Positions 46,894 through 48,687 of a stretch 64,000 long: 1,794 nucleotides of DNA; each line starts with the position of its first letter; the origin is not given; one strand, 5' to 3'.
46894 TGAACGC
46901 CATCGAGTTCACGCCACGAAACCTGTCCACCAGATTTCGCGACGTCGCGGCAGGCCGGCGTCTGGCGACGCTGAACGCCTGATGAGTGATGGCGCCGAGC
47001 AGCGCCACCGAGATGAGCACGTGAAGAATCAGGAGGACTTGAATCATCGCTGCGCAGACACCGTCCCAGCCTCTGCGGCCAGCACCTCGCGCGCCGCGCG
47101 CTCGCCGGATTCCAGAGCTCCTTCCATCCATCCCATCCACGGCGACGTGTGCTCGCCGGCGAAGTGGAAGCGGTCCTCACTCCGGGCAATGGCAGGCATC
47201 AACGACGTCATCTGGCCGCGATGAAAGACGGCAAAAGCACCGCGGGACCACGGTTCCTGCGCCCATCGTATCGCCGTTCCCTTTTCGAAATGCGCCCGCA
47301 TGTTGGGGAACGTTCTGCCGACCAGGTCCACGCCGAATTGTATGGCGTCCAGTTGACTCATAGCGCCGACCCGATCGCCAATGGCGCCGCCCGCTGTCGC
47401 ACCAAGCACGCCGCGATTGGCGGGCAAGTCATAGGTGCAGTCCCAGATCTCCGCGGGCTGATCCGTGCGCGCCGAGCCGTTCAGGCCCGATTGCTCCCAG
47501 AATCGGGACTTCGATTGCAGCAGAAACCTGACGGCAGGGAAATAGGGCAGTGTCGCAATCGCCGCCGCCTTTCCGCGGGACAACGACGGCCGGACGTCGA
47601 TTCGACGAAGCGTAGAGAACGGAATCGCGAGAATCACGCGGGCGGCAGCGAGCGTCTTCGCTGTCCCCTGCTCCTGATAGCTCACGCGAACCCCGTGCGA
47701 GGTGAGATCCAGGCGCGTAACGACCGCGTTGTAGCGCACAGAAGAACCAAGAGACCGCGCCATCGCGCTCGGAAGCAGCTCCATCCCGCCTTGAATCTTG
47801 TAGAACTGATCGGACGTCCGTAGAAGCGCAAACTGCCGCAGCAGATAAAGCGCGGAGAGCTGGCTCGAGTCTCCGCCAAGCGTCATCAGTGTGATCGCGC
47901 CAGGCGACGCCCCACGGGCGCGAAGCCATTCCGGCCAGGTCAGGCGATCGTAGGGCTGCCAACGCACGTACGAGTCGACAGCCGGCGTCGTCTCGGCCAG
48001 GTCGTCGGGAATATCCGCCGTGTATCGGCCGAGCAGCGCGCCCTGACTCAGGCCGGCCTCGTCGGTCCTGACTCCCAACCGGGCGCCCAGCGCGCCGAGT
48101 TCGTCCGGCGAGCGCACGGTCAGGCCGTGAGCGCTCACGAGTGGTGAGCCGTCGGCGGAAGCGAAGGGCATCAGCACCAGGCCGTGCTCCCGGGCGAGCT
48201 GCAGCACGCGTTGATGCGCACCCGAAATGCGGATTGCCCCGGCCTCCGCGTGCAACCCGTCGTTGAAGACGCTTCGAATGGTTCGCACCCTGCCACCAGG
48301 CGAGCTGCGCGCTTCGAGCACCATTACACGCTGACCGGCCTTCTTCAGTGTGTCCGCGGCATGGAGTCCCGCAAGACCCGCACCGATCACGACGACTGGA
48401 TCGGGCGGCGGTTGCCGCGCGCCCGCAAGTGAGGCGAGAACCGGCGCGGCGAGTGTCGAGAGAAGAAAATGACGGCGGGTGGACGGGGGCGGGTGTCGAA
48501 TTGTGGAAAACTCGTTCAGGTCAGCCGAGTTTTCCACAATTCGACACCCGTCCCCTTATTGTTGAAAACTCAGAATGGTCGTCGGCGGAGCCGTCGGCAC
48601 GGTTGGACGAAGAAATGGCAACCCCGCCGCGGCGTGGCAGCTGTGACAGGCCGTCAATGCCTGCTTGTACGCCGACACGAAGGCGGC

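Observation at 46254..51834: Tightly coupled seven-gene operon joining three c-type heme proteins to a Tat flavin amine oxidase and two small membrane proteins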

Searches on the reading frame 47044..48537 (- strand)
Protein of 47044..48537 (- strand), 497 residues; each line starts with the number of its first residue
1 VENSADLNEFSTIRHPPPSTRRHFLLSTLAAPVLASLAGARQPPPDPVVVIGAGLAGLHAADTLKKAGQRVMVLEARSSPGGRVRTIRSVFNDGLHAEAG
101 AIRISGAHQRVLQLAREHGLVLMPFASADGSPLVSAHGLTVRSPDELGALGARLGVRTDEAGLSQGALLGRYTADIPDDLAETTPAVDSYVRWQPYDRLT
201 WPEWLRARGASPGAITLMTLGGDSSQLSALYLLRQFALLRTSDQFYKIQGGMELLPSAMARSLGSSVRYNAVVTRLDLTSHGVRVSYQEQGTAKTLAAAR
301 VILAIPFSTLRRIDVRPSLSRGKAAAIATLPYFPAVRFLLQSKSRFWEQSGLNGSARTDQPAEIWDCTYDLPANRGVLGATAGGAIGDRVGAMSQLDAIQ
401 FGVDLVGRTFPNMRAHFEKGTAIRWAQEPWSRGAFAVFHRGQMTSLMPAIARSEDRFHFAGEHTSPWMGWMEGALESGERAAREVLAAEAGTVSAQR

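Call 3: search_protein_families(library=pfam, proteins=[window:47044-48537:-], max_evalue=0.01)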
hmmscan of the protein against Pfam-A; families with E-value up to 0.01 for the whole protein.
window:47044-48537:- (497 aa): 13 families
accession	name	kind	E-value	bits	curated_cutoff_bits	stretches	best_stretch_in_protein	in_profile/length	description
PF01593.30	Amino_oxidase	-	2.9e-58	198.7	19.8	1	55-486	1-443/443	Flavin containing amine oxidoreductase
PF13450.12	NAD_binding_8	-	2.1e-12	47.6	21.9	1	50-116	1-66/68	NAD(P)-binding Rossmann-like domain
PF07992.20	Pyr_redox_2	-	8.3e-07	29.2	26.1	1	48-81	3-37/291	Pyridine nucleotide-disulphide oxidoreductase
PF01266.30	DAO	-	1.9e-06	28.1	27.9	1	48-82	2-37/353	FAD dependent oxidoreductase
PF00890.30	FAD_binding_2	-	4.9e-06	26.4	20.4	1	48-82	2-36/414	FAD binding domain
PF12831.13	FAD_oxidored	-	1.1e-05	25.4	27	1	48-116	2-69/416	FAD dependent oxidoreductase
PF03486.20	HI0933_like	-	1.2e-05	25.3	50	1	48-84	3-39/244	HI0933-like protein Rossmann domain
PF01494.25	FAD_binding_3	-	4.5e-05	23.3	22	1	47-80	3-36/349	FAD binding domain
PF01946.23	Thi4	-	6.7e-05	22.7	26.2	1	48-84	20-57/235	Thi4 family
PF01262.27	AlaDh_PNT_C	-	6.9e-05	22.8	23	1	44-79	27-62/214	Alanine dehydrogenase/PNT, C-terminal domain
PF00070.33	Pyr_redox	-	0.00013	22.9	22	1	48-81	2-35/82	Pyridine nucleotide-disulphide oxidoreductase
PF01134.28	GIDA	-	0.0012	18.5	22.1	1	48-75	2-29/391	Glucose inhibited division protein A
PF05834.18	Lycopene_cycl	-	0.0074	15.8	23.4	0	48-80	2-36/380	Lycopene cyclase protein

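Call 5: search_protein_families(library=ncbifam, proteins=[window:47044-48537:-], max_evalue=0.01)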
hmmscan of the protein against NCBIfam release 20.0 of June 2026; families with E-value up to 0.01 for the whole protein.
window:47044-48537:- (497 aa): 78 families (the best 25 are shown)
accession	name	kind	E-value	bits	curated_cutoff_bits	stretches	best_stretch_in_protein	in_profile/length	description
TIGR03467.1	HpnE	equivalog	3.2e-15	56.4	283.05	2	48-88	1-41/430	hydroxysqualene dehydroxylase HpnE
NF005560.0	PRK07233.1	equivalog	1.9e-12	46.8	252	1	48-88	3-43/435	hypothetical protein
NF045637.1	carotdesatCrtDProt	equivalog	1.5e-11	43.5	580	1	48-89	1-42/485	1-hydroxycarotenoid 3,4-desaturase CrtD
NF053546.1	violacein_VioA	equivalog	4e-11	42.9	600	1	48-121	2-78/411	flavin-dependent violacein biosynthesis tryptophan-2 monooxygenase VioA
TIGR02734.1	crtI_fam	subfamily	4.2e-11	42.2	238.1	1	48-88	1-41/504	phytoene desaturase family protein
NF058655.1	CrtID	equivalog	2.6e-09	36.5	640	1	48-88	1-41/478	bifunctional phytoene desaturase/3,4-desaturase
NF005548.0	PRK07208.1-4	equivalog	2.9e-08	32.7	389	1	47-114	5-69/488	hypothetical protein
TIGR02733.1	desat_CrtD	equivalog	3.1e-08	32.7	549.7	1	48-112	4-70/492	C-3',4' desaturase CrtD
TIGR02731.1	phytoene_desat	equivalog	4.7e-08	32.2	569.4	1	48-118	2-70/453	15-cis-phytoene desaturase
NF006130.0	PRK08274.1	equivalog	2.1e-07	30.1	369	1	48-77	8-37/467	FAD-dependent tricarballylate dehydrogenase TcuA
NF008841.0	PRK11883.1-1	equivalog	1.3e-06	27.6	517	1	48-134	6-92/453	protoporphyrinogen oxidase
TIGR02732.1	zeta_caro_desat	equivalog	2.3e-06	26.8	622.15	1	48-115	2-67/474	9,9'-di-cis-zeta-carotene desaturase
TIGR03997.1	mycofact_OYE_2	equivalog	2.4e-06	26.3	793.15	1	47-90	381-424/645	mycofactocin system FadH/OYE family oxidoreductase 2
TIGR02032.1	GG-red-SF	subfamily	3.1e-06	27.1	158.8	1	48-81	3-36/297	geranylgeranyl reductase family protein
TIGR03197.1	MnmC_Cterm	equivalog_domain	3.3e-06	26.4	174.2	1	48-81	2-35/400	FAD-dependent 5-carboxymethylaminomethyl-2-thiouridine(34) oxidoreductase MnmC1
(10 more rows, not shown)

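Call 6: search_solved_structures(query=window:47044-48537:-, max_evalue=0.00001)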
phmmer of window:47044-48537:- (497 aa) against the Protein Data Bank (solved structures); distinct sequences matched with E-value up to 0.00001: 110 (the best 60 are shown).
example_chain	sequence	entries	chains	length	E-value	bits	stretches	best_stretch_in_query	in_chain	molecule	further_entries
9rum_A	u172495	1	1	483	1.5e-51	179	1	43-485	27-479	Tetrapodal ancestor of L-amino acid oxidase: Q225A mutant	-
9rvj_A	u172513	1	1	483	1.5e-51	178.9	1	43-485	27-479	Tetrapodal ancestor of L-amino acid oxidase: Q225H - W377I double mutant with phenylalanin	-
9qs1_A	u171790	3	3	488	2.1e-51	178.5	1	43-485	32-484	Tetrapodal ancestor of L-amino acis oxidases | Tetrapodal ancestor of L-amino acid oxidases | Tetrapodal ancestor of L-amino acid oxidases co-crystallised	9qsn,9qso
9run_A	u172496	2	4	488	2.6e-51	178.2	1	43-485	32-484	Tetrapodal ancestor of L-amino acid oxidase: Q225H-W377I double mutant | Tetrapodal ancestor of L-amino acid oxidases: W377I mutant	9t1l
9t73_B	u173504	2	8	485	6.3e-50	173.6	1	43-485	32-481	Tetrapodal ancestor of L-amino acid oxidases: I224A-Q225H-P361-PREGA-L367 bound to phenyla | Tetrapodal ancestor of L-amino acid oxidase: I224A-Q225H-P361-PREGA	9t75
9rvh_A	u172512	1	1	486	1.3e-49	172.5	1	43-485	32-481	Tetrapodal ancestor of L-amino acid oxidase: Q225A-Loop (P361-PREGA-L367) mutant with phen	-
1reo_A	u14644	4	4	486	1.5e-43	152.6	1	44-488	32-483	AHPLAAO | L-amino acid oxidase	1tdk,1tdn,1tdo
3kve_A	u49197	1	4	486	1.1e-42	149.7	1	43-488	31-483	L-amino acid oxidase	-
1f8r_A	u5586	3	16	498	2.4e-41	145.3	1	44-488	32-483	L-AMINO ACID OXIDASE | L-amino-acid oxidase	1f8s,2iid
5ts5_A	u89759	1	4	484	2.5e-41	145.2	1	44-487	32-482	Amine oxidase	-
4e0v_A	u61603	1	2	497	1.5e-38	136.1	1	44-480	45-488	L-amino-acid oxidase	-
5z2g_A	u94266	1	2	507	1.9e-37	132.5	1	44-488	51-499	L-amino acid oxidase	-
2bxr_A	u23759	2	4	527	9.5e-27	97.2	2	243-487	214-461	AMINE OXIDASE [FLAVIN-CONTAINING] A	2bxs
2z5x_A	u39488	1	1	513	1.2e-26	96.9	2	242-487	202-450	Amine oxidase [flavin-containing] A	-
2z5y_A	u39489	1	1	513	1.2e-26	96.9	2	243-487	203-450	Amine oxidase [flavin-containing] A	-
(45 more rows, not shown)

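Call 8: find_encoding_contigs(protein=window:47044-48537:-, flank=10000, max_places=6)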
Protein window:47044-48537:- (497 aa): no gene with exactly this product is on record in the collection.

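Call 41: search_solved_structures(query=window:47044-48537:-, max_evalue=1e-40, show_alignments=1)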
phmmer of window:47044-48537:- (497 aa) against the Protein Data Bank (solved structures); distinct sequences matched with E-value up to 1e-40: 10.
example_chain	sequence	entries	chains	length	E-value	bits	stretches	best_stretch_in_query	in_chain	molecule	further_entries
9rum_A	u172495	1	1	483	1.5e-51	179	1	43-485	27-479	Tetrapodal ancestor of L-amino acid oxidase: Q225A mutant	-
9rvj_A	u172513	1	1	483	1.5e-51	178.9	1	43-485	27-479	Tetrapodal ancestor of L-amino acid oxidase: Q225H - W377I double mutant with phenylalanin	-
9qs1_A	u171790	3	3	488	2.1e-51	178.5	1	43-485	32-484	Tetrapodal ancestor of L-amino acis oxidases | Tetrapodal ancestor of L-amino acid oxidases | Tetrapodal ancestor of L-amino acid oxidases co-crystallised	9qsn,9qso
9run_A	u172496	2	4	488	2.6e-51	178.2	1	43-485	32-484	Tetrapodal ancestor of L-amino acid oxidase: Q225H-W377I double mutant | Tetrapodal ancestor of L-amino acid oxidases: W377I mutant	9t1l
9t73_B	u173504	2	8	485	6.3e-50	173.6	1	43-485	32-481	Tetrapodal ancestor of L-amino acid oxidases: I224A-Q225H-P361-PREGA-L367 bound to phenyla | Tetrapodal ancestor of L-amino acid oxidase: I224A-Q225H-P361-PREGA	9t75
9rvh_A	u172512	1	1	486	1.3e-49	172.5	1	43-485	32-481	Tetrapodal ancestor of L-amino acid oxidase: Q225A-Loop (P361-PREGA-L367) mutant with phen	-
1reo_A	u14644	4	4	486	1.5e-43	152.6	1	44-488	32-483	AHPLAAO | L-amino acid oxidase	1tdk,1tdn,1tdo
3kve_A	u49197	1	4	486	1.1e-42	149.7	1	43-488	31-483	L-amino acid oxidase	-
1f8r_A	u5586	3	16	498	2.4e-41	145.3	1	44-488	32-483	L-AMINO ACID OXIDASE | L-amino-acid oxidase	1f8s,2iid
5ts5_A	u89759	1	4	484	2.5e-41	145.2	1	44-487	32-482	Amine oxidase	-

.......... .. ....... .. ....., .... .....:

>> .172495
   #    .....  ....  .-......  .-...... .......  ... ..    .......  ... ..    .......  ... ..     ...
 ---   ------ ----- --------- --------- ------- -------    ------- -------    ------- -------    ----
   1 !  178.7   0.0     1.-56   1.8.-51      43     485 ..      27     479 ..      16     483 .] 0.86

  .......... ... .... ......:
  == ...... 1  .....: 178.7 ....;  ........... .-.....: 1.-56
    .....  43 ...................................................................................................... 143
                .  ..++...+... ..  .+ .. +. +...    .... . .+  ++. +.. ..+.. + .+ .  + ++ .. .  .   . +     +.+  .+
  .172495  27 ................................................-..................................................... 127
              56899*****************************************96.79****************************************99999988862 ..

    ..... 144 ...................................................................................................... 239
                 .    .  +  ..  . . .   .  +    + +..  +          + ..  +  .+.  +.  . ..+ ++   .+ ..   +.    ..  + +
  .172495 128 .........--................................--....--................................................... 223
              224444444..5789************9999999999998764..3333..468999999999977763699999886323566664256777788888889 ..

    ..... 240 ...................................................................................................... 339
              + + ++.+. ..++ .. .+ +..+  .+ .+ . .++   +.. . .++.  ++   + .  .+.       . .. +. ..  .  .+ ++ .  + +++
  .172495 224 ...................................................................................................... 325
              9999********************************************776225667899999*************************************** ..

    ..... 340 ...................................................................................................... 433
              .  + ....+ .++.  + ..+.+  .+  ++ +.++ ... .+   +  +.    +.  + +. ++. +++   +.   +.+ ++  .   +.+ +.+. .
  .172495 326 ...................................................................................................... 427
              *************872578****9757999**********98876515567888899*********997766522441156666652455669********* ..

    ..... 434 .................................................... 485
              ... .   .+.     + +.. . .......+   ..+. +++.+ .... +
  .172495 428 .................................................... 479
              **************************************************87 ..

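Call 42: find_related_loci(query=A5, collection=metagenome_contigs, flank=5000)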
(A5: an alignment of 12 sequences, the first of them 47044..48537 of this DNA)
Query A5 (497 aa) in metagenome_contigs; peptide patterns used: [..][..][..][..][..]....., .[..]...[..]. (x = any residue, [..] = any of these).
600 stretches matched a pattern (row limit reached: there are more); 155 encode a relative of the query (tblastn E <= 1e-3); the best 80 are kept; 80 distinct loci.
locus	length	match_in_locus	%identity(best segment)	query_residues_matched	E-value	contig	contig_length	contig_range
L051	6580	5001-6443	59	12-486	0e+0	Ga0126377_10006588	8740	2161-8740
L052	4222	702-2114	59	21-486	0e+0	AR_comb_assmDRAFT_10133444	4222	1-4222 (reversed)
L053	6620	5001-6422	58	20-487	4e-168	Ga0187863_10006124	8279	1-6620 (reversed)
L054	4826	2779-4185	56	20-491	6e-172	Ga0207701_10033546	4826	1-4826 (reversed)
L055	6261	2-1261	60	67-486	3e-166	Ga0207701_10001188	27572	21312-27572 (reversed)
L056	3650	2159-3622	54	8-488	6e-172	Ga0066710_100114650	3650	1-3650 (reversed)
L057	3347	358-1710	55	47-486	8e-163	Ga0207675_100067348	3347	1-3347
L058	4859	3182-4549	54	46-488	4e-154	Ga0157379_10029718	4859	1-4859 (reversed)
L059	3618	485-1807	52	46-488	3e-148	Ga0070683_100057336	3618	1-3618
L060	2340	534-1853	52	47-488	3e-151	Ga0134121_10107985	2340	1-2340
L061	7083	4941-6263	52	46-488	4e-141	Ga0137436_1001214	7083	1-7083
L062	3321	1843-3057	62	20-486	2e-146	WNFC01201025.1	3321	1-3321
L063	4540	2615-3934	53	47-488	7e-138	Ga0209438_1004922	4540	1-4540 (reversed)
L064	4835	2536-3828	54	47-486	1e-135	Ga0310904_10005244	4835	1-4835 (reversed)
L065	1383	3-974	63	163-486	7e-144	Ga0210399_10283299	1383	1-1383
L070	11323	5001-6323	48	46-486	1e-120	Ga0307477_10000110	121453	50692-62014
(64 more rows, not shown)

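Call 56: search_protein_families(library=pfam, proteins=[L070:1372-3360:-, L061:2209-4755:+, L061:1230-2084:+, L058:1591-2874:+], max_evalue=0.001)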
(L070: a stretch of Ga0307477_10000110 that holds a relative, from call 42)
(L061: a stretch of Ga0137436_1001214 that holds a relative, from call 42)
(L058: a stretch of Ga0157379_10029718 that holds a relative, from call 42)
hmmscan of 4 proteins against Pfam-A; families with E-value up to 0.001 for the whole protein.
L070:1372-3360:- (662 aa): 3 families
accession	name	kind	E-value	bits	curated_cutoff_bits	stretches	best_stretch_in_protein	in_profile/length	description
PF02775.26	TPP_enzyme_C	-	1.5e-25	90.2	21.9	1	500-657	6-151/151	Thiamine pyrophosphate enzyme, C-terminal TPP binding domain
PF02776.23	TPP_enzyme_N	-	7.2e-20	71.4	26.8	1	87-194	3-107/119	Thiamine pyrophosphate enzyme, N-terminal TPP binding domain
PF00205.28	TPP_enzyme_M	-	1.7e-10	41.2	30.4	1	283-421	2-133/137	Thiamine pyrophosphate enzyme, central domain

L061:2209-4755:+ (848 aa): 1 family
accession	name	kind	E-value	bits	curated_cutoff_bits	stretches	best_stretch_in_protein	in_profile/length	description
PF19313.5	DUF5916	-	8.3e-65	220.1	22.6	1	234-845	1-563/572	Domain of unknown function (DUF5916)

L061:1230-2084:+ (284 aa): 1 family
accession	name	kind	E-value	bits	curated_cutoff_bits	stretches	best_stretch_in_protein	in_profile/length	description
PF01292.26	Ni_hydr_CYTB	-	9e-17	61.9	30.1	1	72-251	1-177/179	Prokaryotic cytochrome b561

L058:1591-2874:+ (427 aa): 3 families
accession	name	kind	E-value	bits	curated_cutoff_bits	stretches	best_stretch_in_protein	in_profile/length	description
PF00753.33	Lactamase_B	-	2.7e-13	50.8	22.7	1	97-211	10-97/196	Metallo-beta-lactamase superfamily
PF12706.13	Lactamase_B_2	-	1.8e-05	24.9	27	1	105-157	3-53/200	Beta-lactamase superfamily domain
PF23023.1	Anti-Pycsar_Apyc1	-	0.00016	21.7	50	1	101-161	28-80/250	Anti-Pycsar protein Apyc1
